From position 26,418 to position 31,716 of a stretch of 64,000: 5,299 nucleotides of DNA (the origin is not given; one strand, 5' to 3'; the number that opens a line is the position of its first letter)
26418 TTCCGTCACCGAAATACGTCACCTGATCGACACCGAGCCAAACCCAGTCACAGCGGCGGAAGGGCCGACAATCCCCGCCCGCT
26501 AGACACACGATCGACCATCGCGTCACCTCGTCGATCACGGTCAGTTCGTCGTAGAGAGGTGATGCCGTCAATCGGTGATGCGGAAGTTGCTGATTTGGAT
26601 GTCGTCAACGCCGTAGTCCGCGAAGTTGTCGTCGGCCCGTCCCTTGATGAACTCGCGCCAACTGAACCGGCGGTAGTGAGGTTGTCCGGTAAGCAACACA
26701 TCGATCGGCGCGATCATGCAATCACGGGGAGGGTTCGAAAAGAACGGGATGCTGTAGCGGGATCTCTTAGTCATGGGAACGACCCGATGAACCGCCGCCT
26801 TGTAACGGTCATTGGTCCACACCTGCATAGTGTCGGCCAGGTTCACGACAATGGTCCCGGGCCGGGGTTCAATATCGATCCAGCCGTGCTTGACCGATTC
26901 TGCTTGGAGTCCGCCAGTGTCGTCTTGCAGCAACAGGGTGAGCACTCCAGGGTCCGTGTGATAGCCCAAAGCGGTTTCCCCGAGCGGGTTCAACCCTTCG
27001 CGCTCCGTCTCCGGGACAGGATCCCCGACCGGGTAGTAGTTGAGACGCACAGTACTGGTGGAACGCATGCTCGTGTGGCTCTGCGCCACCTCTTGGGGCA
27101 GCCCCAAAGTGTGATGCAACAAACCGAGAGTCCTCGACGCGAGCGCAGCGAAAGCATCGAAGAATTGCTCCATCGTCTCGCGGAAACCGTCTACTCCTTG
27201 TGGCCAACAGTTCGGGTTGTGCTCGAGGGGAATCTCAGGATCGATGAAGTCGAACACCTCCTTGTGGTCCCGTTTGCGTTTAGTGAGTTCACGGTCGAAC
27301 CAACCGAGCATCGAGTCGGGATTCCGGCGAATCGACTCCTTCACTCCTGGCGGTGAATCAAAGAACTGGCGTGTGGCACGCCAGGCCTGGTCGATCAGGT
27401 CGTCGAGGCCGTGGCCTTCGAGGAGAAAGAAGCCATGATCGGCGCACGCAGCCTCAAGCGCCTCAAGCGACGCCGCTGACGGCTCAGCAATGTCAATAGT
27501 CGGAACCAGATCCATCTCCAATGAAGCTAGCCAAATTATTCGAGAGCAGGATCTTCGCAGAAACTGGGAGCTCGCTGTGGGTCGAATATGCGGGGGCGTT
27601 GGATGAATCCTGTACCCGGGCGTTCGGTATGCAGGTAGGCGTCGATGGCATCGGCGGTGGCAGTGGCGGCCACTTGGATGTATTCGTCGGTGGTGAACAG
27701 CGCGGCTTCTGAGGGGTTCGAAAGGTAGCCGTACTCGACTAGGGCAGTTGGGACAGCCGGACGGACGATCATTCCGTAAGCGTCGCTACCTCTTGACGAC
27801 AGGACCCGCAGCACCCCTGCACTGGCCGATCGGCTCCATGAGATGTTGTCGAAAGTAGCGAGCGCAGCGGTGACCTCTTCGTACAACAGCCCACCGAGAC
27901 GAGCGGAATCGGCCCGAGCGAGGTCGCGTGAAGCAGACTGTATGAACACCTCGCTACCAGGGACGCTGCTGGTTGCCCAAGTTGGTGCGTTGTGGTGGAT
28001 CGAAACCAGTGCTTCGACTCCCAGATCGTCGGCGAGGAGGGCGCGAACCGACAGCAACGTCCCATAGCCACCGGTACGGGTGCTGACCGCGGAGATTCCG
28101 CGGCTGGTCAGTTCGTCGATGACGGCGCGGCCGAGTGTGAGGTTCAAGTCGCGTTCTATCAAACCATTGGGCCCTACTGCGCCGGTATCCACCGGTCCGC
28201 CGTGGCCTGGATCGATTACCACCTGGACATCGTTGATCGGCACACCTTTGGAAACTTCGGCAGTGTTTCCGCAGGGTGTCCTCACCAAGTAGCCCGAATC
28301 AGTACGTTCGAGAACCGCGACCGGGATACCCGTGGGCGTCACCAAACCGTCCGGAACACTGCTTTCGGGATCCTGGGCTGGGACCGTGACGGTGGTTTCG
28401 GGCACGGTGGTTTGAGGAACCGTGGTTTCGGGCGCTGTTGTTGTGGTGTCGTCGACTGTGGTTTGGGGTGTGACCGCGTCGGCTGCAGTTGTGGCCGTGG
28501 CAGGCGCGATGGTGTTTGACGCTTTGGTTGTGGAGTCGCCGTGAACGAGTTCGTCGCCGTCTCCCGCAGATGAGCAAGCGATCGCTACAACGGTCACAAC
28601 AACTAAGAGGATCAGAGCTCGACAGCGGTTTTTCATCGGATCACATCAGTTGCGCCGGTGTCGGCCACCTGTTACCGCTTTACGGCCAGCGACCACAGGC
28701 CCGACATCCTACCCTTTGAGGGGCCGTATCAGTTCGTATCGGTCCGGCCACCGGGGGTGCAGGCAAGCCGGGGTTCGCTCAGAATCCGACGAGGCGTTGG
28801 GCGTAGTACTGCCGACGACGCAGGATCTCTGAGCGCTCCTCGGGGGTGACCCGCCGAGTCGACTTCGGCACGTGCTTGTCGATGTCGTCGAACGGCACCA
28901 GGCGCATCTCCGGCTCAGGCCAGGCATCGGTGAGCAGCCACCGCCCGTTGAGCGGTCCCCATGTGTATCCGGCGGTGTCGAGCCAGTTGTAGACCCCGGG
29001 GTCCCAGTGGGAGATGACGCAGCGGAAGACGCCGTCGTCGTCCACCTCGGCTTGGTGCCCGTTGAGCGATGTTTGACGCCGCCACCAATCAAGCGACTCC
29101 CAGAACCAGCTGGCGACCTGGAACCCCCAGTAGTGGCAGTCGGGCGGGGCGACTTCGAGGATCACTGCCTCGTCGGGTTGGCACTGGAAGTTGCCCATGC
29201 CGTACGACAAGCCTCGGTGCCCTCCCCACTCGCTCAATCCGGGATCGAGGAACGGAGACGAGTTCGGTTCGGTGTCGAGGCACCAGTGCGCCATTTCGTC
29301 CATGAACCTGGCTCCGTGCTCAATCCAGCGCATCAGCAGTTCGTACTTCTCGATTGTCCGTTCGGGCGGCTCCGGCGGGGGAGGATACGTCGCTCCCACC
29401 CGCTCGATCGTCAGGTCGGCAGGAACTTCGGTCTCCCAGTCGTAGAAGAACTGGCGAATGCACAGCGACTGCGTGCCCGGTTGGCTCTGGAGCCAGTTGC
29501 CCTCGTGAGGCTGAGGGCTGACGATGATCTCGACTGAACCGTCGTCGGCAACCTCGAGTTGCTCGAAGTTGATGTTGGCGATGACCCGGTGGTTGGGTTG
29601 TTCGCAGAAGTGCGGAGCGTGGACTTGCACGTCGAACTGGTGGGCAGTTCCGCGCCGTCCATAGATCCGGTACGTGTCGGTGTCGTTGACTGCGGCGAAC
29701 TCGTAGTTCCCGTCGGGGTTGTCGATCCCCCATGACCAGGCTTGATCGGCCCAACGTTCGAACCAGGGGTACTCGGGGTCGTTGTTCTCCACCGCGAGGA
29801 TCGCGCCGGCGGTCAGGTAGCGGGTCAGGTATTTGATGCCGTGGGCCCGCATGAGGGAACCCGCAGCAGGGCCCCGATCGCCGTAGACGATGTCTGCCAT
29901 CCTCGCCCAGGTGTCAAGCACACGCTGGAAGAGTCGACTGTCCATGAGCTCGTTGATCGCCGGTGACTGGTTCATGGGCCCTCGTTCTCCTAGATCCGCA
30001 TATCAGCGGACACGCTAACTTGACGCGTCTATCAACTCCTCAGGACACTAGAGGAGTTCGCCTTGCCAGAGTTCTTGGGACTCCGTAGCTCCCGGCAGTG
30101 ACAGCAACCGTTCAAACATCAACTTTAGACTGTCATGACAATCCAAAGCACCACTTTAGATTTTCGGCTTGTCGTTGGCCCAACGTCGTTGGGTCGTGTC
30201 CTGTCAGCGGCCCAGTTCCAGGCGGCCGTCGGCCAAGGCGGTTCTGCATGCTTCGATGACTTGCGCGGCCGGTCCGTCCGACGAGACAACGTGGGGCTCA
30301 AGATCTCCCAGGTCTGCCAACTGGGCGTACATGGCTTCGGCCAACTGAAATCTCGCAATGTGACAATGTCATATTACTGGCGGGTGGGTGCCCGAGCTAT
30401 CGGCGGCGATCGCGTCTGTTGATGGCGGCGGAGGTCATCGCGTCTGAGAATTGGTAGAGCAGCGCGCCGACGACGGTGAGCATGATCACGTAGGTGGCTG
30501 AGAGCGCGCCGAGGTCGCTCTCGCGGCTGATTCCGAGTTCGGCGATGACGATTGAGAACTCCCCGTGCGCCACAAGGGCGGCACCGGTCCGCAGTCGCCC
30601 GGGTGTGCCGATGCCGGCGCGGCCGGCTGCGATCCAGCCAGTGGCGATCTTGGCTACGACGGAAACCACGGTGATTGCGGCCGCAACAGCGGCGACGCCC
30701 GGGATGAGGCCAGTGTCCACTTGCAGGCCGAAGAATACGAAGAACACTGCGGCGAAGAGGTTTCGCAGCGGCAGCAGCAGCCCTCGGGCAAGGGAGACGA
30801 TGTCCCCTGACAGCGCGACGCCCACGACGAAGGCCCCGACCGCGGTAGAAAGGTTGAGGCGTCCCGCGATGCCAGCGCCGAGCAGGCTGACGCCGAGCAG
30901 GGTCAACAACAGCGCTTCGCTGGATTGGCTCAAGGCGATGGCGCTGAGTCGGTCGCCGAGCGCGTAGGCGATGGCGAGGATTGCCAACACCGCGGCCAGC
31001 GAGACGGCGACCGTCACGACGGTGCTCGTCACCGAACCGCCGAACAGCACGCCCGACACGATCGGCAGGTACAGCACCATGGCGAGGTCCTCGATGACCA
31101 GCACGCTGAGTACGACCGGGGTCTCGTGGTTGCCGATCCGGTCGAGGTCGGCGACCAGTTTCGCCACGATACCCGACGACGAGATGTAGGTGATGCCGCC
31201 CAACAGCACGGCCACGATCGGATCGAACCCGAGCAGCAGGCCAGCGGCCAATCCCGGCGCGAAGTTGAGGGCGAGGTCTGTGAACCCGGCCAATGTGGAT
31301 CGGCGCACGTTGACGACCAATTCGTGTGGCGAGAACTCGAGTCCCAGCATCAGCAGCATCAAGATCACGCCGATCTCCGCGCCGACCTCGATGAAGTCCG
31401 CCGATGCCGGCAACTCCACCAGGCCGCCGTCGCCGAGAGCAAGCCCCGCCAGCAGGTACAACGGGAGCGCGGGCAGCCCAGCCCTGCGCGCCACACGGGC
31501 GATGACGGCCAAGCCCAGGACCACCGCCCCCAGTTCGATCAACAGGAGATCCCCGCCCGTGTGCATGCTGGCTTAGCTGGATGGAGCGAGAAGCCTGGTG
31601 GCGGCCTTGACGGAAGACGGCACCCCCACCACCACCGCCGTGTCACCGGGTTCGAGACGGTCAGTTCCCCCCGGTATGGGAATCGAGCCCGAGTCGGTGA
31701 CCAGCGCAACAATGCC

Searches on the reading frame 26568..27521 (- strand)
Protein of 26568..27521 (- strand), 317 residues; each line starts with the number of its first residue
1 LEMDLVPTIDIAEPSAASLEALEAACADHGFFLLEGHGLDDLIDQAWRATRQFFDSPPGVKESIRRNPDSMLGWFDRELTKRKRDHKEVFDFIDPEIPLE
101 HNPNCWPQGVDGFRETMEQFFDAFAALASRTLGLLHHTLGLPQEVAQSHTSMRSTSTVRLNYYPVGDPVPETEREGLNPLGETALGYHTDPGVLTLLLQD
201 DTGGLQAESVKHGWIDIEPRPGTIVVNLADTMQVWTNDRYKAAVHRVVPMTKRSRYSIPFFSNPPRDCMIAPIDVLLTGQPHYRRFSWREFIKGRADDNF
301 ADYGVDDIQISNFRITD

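Call 31: search_protein_families(library=pfam, proteins=[window:26568-27521:-])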
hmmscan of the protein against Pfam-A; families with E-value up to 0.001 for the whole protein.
window:26568-27521:- (317 aa): 2 families
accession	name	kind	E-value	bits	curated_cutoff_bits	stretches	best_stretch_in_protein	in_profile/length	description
PF03171.26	2OG-FeII_Oxy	-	6.3e-27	94.3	23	1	156-264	3-101/101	2OG-Fe(II) oxygenase superfamily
PF14226.12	DIOX_N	-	7.5e-19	69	27.3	1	6-108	1-116/117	non-haem dioxygenase in morphine synthesis N-terminal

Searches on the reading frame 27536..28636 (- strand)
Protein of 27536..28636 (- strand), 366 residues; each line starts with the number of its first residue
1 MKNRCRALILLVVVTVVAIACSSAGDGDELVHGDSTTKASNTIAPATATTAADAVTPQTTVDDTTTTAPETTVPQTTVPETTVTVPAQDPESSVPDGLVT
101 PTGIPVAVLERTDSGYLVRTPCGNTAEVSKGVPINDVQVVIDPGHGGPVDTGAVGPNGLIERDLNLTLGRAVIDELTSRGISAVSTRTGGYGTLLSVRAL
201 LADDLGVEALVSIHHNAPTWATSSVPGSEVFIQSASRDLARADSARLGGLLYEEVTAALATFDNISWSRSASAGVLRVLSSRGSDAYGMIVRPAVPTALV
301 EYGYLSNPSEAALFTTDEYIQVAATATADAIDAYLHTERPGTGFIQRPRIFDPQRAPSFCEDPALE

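Call 31: search_protein_families(library=pfam, proteins=[window:27536-28636:-])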
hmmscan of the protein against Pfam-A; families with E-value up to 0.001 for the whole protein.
window:27536-28636:- (366 aa): 1 family
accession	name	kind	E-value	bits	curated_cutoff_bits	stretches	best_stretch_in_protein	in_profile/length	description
PF01520.23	Amidase_3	-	1.6e-29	103.6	27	1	139-332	1-173/174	N-acetylmuramoyl-L-alanine amidase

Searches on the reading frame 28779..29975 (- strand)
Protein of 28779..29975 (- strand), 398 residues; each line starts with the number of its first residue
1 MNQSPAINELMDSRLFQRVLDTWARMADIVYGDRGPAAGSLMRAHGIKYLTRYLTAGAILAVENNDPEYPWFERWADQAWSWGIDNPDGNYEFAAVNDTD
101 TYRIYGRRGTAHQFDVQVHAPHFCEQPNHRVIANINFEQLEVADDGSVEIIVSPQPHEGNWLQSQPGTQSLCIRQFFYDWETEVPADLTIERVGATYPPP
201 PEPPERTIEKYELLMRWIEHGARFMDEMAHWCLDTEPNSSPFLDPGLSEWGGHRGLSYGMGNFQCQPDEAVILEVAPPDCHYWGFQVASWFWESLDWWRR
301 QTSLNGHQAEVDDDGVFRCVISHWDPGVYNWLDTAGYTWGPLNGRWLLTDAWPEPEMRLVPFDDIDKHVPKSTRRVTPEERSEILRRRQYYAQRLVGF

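Call 31: search_protein_families(library=pfam, proteins=[window:28779-29975:-])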
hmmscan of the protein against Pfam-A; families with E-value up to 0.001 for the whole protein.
window:28779-29975:- (398 aa): 1 family
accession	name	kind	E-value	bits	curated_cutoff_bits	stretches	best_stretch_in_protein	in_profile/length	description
PF06742.16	DUF1214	-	2.2e-06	28.6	25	1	122-174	48-106/112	Protein of unknown function (DUF1214)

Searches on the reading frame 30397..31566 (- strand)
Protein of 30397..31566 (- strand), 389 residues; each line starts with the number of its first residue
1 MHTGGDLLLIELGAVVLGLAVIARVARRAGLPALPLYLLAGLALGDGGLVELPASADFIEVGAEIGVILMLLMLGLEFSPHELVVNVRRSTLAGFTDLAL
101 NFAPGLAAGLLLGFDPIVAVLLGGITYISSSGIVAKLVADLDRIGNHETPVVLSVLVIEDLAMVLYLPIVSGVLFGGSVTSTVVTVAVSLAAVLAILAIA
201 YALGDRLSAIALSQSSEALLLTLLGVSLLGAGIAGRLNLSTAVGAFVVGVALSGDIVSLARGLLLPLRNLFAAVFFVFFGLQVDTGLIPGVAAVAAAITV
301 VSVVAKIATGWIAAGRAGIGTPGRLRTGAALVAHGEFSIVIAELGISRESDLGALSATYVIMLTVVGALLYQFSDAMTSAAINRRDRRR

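Call 31: search_protein_families(library=pfam, proteins=[window:30397-31566:-])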
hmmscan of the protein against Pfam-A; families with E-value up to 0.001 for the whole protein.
window:30397-31566:- (389 aa): 1 family
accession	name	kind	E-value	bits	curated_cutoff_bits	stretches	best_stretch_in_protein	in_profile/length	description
PF00999.27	Na_H_Exchanger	-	1.9e-43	149.2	26.2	1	20-366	4-363/375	Sodium/hydrogen exchanger, transmembrane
